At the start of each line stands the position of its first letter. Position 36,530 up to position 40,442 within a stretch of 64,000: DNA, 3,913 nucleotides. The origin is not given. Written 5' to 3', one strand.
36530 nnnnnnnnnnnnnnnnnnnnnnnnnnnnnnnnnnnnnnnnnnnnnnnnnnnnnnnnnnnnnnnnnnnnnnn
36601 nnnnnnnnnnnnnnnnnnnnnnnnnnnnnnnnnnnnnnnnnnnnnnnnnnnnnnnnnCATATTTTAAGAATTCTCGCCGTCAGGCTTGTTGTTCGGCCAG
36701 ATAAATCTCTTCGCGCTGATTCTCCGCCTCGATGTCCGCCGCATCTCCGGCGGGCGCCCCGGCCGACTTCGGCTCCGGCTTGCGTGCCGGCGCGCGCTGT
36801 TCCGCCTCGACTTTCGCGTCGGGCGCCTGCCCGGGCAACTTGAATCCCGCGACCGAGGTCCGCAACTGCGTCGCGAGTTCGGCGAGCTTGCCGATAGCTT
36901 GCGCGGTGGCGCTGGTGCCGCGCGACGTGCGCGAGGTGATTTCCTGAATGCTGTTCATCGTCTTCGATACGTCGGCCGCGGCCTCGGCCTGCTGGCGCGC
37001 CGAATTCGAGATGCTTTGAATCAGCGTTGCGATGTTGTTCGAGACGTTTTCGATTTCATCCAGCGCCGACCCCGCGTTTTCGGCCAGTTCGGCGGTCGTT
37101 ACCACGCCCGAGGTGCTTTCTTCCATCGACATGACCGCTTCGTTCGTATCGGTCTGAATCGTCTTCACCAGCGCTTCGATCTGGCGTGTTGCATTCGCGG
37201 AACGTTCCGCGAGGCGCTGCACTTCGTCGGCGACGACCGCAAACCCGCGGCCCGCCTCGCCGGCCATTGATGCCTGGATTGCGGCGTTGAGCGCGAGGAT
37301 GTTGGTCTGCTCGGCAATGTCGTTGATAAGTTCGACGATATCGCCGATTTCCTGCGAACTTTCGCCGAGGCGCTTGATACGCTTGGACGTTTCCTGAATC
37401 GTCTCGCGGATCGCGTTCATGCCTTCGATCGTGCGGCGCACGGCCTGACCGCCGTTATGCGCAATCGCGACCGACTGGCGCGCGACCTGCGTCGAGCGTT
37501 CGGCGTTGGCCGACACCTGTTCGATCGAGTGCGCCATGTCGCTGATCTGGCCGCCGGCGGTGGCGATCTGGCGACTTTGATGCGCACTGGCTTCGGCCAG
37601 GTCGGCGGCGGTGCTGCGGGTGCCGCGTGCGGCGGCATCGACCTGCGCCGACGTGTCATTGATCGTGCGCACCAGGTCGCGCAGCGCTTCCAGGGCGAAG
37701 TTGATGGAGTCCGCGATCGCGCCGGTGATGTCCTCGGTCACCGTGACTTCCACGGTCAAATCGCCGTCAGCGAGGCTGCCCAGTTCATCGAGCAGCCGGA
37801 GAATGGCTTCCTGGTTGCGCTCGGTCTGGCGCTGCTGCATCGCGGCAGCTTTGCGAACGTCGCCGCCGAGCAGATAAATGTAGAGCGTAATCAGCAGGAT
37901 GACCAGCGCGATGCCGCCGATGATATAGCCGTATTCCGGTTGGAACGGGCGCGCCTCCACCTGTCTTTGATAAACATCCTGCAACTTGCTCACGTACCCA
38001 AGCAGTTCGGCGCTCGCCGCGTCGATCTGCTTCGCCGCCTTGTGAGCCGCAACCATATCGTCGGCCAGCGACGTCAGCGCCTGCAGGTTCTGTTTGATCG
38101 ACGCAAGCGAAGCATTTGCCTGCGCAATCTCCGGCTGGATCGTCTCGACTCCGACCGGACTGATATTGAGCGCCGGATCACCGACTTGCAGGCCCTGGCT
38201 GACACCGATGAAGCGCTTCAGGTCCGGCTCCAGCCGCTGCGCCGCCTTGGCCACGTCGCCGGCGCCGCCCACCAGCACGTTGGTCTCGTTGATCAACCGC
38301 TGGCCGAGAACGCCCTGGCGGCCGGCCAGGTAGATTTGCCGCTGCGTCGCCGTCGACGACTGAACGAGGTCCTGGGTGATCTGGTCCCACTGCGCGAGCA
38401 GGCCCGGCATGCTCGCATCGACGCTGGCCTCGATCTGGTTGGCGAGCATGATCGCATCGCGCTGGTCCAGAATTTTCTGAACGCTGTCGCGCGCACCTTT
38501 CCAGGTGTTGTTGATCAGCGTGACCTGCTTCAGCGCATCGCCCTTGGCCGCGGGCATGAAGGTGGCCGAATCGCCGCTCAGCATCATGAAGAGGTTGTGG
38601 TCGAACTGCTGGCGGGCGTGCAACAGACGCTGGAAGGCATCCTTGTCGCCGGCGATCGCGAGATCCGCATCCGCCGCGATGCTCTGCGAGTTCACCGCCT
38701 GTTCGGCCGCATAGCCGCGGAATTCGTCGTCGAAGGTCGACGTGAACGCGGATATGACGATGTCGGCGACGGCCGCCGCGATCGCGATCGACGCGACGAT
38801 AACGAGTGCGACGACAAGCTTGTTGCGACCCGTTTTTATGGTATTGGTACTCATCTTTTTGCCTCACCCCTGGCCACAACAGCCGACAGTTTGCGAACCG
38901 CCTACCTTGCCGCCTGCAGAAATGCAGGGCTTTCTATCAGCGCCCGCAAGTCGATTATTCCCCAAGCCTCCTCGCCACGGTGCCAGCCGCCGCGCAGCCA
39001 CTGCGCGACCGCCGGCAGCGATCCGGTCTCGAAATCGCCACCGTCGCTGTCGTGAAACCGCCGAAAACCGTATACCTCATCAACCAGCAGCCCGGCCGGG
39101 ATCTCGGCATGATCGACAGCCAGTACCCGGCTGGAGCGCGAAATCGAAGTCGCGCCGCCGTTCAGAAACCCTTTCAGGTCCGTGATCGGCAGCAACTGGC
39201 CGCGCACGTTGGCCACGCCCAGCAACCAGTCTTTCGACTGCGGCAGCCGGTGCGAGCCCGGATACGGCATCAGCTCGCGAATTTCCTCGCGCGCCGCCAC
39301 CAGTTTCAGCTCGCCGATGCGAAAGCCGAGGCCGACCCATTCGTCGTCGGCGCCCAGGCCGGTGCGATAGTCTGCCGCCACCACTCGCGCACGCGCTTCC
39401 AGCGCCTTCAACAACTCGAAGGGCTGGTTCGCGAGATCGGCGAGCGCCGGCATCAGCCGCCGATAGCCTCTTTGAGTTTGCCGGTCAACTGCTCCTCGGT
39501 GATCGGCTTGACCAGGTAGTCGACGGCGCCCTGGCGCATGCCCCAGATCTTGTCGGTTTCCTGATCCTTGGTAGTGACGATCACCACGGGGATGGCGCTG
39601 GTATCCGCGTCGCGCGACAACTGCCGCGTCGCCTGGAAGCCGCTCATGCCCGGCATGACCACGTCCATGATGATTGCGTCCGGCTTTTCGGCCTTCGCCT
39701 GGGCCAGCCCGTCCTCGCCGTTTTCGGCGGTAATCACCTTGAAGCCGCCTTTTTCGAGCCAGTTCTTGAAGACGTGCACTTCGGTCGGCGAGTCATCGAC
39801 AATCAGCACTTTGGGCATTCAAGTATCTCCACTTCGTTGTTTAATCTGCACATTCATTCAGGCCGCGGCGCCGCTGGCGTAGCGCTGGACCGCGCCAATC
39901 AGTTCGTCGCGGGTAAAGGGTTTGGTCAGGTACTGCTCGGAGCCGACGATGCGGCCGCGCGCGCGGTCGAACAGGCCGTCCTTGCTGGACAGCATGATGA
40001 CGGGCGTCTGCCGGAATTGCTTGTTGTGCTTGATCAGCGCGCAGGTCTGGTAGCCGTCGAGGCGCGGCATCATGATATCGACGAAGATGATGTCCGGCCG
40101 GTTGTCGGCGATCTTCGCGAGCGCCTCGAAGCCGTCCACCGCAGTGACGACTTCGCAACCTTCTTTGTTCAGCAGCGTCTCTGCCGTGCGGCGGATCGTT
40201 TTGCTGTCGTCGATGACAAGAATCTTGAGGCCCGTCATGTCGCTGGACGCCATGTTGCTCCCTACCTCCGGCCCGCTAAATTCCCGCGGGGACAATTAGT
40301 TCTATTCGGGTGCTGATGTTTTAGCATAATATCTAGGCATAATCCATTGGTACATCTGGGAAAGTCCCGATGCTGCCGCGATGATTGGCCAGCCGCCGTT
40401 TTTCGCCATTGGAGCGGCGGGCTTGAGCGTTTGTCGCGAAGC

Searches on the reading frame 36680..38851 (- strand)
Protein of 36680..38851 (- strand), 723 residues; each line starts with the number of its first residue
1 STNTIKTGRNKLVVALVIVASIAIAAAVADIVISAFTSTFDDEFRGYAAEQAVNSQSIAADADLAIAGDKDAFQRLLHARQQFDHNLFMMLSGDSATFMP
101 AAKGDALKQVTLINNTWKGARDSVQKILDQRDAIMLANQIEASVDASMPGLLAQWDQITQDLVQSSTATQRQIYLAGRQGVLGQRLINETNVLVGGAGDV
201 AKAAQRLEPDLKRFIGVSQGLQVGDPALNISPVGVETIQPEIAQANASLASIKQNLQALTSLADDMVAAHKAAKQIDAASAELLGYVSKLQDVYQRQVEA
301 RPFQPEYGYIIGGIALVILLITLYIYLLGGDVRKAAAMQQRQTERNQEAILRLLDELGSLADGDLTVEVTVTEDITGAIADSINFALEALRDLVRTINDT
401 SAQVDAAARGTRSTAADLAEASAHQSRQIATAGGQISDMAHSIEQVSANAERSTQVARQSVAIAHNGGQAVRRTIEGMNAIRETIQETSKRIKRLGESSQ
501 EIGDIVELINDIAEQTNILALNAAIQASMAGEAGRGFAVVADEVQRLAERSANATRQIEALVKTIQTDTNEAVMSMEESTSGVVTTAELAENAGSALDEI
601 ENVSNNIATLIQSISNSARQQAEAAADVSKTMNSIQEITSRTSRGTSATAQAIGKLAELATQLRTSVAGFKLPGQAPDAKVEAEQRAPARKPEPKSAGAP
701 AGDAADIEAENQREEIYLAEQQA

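Call 66: search_protein_families(library=pfam, proteins=[window:36680-38851:-], max_evalue=0.00001)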
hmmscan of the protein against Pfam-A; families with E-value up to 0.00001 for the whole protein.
window:36680-38851:- (723 aa): 2 families
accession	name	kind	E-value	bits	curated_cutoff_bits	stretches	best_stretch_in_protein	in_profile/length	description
PF00015.26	MCPsignal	-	4.5e-43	147.5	34.6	1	455-639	2-172/172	Methyl-accepting chemotaxis protein (MCP) signalling domain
PF13675.11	PilJ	-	8.8e-07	29.4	26.6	0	50-140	18-111/114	Type IV pili methyl-accepting chemotaxis transducer N-term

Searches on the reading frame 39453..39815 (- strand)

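Call 66: search_protein_families(library=pfam, proteins=[window:39453-39815:-], max_evalue=0.00001)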
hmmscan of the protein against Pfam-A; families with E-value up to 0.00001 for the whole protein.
window:39453-39815:- (120 aa): 1 family
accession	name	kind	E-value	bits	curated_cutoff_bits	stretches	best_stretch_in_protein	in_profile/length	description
PF00072.30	Response_reg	-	5.3e-30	104.3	30.2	1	3-114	1-110/111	Response regulator receiver domain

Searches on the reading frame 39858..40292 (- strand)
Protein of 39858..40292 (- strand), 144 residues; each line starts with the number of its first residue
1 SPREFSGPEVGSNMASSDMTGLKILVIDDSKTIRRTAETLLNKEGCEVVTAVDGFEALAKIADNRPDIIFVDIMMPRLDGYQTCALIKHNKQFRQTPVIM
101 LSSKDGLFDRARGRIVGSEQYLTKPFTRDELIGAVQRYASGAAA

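Call 66: search_protein_families(library=pfam, proteins=[window:39858-40292:-], max_evalue=0.00001)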
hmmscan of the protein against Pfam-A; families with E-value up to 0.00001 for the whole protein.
window:39858-40292:- (144 aa): 1 family
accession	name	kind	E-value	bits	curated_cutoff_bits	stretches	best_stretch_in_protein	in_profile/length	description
PF00072.30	Response_reg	-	1.6e-28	99.6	30.2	1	24-135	1-110/111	Response regulator receiver domain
